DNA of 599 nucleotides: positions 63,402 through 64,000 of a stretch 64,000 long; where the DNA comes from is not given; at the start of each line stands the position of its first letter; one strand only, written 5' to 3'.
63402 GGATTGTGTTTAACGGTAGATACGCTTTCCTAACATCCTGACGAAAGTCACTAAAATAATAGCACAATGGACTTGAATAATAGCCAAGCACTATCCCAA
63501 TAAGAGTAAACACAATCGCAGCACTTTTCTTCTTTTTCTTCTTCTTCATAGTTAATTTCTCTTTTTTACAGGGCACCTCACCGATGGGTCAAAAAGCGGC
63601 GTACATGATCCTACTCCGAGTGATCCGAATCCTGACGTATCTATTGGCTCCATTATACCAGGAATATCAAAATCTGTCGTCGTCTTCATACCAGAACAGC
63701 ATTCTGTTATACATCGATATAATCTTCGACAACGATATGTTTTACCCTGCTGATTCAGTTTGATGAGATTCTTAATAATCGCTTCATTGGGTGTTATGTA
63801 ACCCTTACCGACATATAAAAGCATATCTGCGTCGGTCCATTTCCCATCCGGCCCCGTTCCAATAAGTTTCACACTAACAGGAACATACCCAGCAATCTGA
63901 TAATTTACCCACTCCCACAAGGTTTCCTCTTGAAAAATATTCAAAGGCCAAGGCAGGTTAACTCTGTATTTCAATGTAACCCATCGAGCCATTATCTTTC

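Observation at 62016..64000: AT-rich terminal island: RHS/YD remnant, two tandem paralogous single-TM genes and an edge-truncated upstream ORF (candidate polymorphic toxin/immunity cassette)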

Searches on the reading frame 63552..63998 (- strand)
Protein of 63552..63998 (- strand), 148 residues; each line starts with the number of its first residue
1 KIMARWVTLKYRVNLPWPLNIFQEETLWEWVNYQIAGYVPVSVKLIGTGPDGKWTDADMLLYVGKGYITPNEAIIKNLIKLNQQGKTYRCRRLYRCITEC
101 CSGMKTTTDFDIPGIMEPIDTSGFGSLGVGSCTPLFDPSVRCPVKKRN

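Call 5: search_protein_families(library=pfam, proteins=[window:63552-63992:-], max_evalue=1)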
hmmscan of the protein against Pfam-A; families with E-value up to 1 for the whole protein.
window:63552-63992:- (146 aa): 1 family
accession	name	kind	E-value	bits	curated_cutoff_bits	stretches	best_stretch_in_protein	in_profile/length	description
PF09693.15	Phage_XkdX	-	0.0063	17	23.5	1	51-70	12-31/40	Phage uncharacterised protein (Phage_XkdX)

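Call 6: search_protein_families(library=ncbifam, proteins=[window:63552-63992:-], max_evalue=1)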
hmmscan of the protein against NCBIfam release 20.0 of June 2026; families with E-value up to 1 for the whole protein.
window:63552-63992:- (146 aa): 1 family
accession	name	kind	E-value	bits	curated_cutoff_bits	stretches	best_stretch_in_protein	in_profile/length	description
NF004616.0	PRK05950.1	subfamily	0.086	12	228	1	75-106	193-224/238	succinate dehydrogenase iron-sulfur subunit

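Call 31: search_protein_families(library=padloc, proteins=[window:63552-63998:-], max_evalue=1)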
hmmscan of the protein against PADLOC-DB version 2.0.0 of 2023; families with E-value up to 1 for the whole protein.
window:63552-63998:- (148 aa): 0 families

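Call 37: search_protein_representatives(protein=window:63552-63998:-)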
Query: 148 residues. Proteins with E-value up to 0.001 (for the whole library): 0; up to 1e-10: 0; up to 1e-30: 0. The best 0 are listed.
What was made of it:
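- Tried and rejected: Exhaustive phmmer against 1.84 billion representatives, using the 148 aa that lie inside the window (call 37).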

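Call 40: predict_structure(protein=window:63552-63998:-)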
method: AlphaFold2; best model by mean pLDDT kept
length: 148 residues; sequences in the alignment: 1
mean_pLDDT: 31.7   pTM: 0.23
mean pLDDT of the five models: 31.7, 29.4, 28.9, 27.2, 25.0
residues with pLDDT >= 90: 0; 70-90: 0; 50-70: 0; < 50: 148
segments of 3 or more residues with pLDDT < 50: 1-148
pLDDT, mean of each block of 10 residues (from residue 1): 27 28 30 32 39 39 38 41 34 27 26 31 29 26 28
secondary structure, 60 per line:
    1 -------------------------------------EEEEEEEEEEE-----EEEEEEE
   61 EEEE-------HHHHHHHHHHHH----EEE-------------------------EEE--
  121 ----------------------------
elements in order: E38-48 E54-64 H72-83 E88-90 E116-118
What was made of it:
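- The tip has no homolog, and its AF2 model is useless (pLDDT 31.7, call 40), so the proposed activity rests on exclusion only.
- Tried and rejected: The single-sequence AF2 model of the tip has pLDDT 31.7 and was not used for fold search (call 40).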
